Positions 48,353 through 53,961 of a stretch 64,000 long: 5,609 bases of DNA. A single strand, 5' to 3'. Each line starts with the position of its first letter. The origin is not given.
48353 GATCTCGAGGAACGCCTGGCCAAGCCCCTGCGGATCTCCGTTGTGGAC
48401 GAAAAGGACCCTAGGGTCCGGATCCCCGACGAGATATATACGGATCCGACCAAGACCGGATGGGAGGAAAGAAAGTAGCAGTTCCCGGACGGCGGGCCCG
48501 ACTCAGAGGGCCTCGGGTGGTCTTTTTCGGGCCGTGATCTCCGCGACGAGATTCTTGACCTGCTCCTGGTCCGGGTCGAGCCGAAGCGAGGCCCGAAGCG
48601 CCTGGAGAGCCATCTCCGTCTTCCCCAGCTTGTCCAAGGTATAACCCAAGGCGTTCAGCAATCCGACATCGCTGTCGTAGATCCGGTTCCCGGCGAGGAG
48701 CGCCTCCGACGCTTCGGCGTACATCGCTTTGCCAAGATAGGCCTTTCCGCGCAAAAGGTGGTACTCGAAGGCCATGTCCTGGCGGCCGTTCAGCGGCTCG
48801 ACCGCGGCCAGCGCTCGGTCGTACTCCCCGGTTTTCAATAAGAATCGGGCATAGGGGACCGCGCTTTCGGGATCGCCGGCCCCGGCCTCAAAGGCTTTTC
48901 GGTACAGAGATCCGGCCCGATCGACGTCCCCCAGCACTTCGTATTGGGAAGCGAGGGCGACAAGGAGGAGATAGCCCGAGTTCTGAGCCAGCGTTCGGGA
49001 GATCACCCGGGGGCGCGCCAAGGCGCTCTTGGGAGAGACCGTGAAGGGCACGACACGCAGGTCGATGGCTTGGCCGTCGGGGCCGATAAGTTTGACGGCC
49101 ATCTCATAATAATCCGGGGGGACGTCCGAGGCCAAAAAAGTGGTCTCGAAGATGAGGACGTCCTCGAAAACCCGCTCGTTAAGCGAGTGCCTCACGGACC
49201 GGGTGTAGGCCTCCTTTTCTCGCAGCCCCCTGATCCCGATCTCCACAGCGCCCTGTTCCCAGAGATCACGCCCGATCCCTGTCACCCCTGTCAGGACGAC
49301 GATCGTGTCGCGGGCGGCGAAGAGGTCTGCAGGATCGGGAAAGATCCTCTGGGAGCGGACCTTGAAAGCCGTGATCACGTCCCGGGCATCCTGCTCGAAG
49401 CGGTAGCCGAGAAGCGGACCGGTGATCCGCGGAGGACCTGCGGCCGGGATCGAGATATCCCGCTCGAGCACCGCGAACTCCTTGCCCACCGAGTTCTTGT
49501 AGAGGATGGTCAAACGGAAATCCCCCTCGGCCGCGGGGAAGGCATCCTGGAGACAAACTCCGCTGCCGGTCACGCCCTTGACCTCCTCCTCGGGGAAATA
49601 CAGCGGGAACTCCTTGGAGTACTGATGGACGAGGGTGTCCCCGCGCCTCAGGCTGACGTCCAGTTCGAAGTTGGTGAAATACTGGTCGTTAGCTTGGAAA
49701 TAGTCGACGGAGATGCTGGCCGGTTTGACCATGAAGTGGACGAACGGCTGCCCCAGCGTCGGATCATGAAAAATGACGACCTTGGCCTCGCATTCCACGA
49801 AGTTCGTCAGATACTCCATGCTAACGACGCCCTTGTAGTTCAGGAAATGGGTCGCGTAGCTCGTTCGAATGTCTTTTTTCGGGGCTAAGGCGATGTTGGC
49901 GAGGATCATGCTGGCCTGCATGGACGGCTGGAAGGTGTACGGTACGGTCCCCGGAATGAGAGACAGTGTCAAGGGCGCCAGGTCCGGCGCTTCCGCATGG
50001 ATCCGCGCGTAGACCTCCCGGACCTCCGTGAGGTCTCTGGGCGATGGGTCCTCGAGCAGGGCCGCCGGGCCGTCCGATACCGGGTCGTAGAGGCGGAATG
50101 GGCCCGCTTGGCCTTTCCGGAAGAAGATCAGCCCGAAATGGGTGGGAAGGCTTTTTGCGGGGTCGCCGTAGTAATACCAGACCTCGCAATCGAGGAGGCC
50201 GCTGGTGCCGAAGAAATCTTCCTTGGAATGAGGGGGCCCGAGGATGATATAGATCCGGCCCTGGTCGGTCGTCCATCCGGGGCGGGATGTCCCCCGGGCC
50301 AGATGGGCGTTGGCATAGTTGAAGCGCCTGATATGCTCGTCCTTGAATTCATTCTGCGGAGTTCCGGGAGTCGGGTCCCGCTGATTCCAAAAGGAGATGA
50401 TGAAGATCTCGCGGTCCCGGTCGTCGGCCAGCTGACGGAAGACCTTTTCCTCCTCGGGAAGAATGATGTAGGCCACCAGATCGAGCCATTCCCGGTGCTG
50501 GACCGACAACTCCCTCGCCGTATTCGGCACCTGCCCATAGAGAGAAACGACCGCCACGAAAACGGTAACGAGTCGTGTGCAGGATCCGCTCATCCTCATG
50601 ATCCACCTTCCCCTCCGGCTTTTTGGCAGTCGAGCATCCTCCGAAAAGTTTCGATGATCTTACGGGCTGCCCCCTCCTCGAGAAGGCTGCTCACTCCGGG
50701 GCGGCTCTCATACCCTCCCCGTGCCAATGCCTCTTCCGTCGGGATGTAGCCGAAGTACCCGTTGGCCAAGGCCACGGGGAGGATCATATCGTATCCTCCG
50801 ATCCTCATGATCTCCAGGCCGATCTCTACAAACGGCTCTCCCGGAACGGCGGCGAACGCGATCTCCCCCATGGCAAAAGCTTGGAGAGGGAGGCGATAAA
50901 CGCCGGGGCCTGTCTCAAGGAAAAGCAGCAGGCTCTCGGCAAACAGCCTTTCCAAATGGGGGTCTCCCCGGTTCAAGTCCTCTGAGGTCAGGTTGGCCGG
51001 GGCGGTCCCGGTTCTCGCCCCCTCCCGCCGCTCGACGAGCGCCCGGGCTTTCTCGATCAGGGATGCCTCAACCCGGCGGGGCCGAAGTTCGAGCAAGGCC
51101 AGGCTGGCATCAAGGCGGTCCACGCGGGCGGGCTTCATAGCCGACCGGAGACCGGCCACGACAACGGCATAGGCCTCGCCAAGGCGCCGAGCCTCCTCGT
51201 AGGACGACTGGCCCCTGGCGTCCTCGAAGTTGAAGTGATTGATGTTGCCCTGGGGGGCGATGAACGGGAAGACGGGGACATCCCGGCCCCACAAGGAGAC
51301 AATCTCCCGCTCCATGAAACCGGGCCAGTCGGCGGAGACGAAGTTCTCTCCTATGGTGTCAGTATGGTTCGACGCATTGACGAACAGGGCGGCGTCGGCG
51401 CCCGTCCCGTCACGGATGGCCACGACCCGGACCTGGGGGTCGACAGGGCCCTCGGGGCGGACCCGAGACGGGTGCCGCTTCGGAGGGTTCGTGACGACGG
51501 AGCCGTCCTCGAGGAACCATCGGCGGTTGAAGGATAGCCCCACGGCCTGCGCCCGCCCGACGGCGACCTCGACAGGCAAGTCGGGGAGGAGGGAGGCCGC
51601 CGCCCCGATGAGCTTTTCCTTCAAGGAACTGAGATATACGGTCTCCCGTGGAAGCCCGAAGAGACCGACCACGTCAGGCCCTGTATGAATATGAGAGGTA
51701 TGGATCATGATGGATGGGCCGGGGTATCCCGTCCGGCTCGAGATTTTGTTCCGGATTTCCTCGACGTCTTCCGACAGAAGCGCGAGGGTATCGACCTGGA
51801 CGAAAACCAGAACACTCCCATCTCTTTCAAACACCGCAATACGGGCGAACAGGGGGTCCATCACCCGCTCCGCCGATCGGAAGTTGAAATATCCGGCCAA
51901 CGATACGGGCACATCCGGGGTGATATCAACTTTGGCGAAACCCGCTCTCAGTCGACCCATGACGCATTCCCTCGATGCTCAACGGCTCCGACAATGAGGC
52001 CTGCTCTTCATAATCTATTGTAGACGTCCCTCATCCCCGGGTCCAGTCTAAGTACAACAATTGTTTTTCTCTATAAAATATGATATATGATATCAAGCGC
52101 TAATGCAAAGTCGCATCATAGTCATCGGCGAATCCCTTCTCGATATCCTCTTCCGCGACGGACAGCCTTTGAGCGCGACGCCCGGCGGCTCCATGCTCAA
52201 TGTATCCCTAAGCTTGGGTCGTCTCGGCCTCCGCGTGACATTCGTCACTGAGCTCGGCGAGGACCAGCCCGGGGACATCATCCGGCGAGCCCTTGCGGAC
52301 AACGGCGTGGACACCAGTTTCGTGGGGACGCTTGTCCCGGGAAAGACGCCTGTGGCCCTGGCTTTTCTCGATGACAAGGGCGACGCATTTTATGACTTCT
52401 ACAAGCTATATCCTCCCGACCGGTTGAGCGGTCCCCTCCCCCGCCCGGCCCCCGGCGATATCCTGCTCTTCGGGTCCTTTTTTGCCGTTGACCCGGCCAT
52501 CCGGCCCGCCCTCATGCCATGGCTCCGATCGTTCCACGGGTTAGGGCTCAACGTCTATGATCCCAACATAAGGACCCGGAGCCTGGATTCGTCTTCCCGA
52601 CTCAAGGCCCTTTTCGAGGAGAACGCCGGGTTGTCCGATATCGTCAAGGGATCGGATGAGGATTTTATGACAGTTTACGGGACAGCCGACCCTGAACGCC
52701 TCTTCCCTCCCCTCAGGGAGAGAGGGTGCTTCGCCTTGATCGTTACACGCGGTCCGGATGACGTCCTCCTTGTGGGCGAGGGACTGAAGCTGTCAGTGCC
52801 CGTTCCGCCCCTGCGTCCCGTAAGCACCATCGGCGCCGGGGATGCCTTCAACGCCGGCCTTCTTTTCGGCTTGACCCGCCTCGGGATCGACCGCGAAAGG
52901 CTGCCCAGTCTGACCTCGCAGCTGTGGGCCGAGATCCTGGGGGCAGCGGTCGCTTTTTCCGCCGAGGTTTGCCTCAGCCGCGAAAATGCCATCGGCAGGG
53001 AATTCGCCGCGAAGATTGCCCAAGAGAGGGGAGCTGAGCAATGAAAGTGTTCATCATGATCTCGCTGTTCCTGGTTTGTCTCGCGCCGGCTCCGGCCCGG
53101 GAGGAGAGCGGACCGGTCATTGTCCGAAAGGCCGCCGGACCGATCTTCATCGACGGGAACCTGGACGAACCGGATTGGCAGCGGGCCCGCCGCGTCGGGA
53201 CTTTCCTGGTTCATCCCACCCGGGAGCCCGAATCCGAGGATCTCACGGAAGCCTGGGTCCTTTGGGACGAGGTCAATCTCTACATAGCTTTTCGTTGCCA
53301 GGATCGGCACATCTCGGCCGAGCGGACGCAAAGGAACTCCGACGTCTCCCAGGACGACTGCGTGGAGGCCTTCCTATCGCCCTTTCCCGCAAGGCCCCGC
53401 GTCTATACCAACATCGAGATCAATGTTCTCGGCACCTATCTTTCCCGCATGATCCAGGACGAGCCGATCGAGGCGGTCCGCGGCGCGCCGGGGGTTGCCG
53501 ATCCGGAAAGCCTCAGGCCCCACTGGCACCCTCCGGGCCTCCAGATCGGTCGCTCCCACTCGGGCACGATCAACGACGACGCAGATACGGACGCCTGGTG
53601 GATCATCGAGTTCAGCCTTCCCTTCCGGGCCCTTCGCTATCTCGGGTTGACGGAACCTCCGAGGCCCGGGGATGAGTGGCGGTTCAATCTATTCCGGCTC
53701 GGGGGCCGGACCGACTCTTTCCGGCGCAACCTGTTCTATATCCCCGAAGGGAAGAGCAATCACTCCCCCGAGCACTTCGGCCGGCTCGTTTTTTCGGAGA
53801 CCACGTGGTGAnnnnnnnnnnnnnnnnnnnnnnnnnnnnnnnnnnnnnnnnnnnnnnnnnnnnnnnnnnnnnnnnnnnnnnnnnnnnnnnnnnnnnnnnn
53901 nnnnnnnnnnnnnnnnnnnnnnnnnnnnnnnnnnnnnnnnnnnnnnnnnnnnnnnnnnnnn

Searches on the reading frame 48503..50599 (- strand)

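Call 9: search_protein_families(library=pfam, proteins=[window:48503-50599:-], max_evalue=0.001)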
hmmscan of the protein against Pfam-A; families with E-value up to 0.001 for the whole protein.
window:48503-50599:- (698 aa): 7 families
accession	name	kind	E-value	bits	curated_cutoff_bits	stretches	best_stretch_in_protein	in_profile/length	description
PF14559.12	TPR_19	-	7.1e-09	36.3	25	1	557-619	5-67/68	Tetratricopeptide repeat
PF20094.4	GWxTD_dom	-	5.6e-07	29.9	26.9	1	39-144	34-127/172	GWxTD domain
PF13181.12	TPR_8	-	7.4e-07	29.3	25.7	1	647-677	3-33/34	Tetratricopeptide repeat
PF13428.12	TPR_14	-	1.4e-06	28.9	23.5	0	545-580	3-38/44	Tetratricopeptide repeat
PF07719.23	TPR_2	-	3e-06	27.4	27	0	647-677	3-33/34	Tetratricopeptide repeat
PF12895.13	ANAPC3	-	4.8e-06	27.2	27.2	1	562-635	8-80/82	Anaphase-promoting complex, cyclosome, subunit 3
PF13176.12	TPR_7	-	2.9e-05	24.3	27.9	0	648-679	2-33/36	Tetratricopeptide repeat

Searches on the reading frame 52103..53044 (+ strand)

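Call 9: search_protein_families(library=pfam, proteins=[window:52103-53044:+], max_evalue=0.001)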
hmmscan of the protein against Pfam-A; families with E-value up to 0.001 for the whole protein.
window:52103-53044:+ (313 aa): 1 family
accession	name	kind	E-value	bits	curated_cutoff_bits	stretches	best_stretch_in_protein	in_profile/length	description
PF00294.29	PfkB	-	1.1e-29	104.2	25.8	1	22-292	30-292/302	pfkB family carbohydrate kinase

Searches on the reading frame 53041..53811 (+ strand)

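Call 9: search_protein_families(library=pfam, proteins=[window:53041-53811:+], max_evalue=0.001)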
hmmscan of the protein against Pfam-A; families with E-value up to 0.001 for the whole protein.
window:53041-53811:+ (256 aa): 2 families
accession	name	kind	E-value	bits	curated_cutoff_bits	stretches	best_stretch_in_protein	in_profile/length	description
PF06452.16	CBM9_1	-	1.2e-07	32.2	23.4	1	37-123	1-83/185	Carbohydrate family 9 binding domain-like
PF16011.10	CBM9_2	-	6.4e-06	26.5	25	1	80-135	42-95/199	Carbohydrate-binding family 9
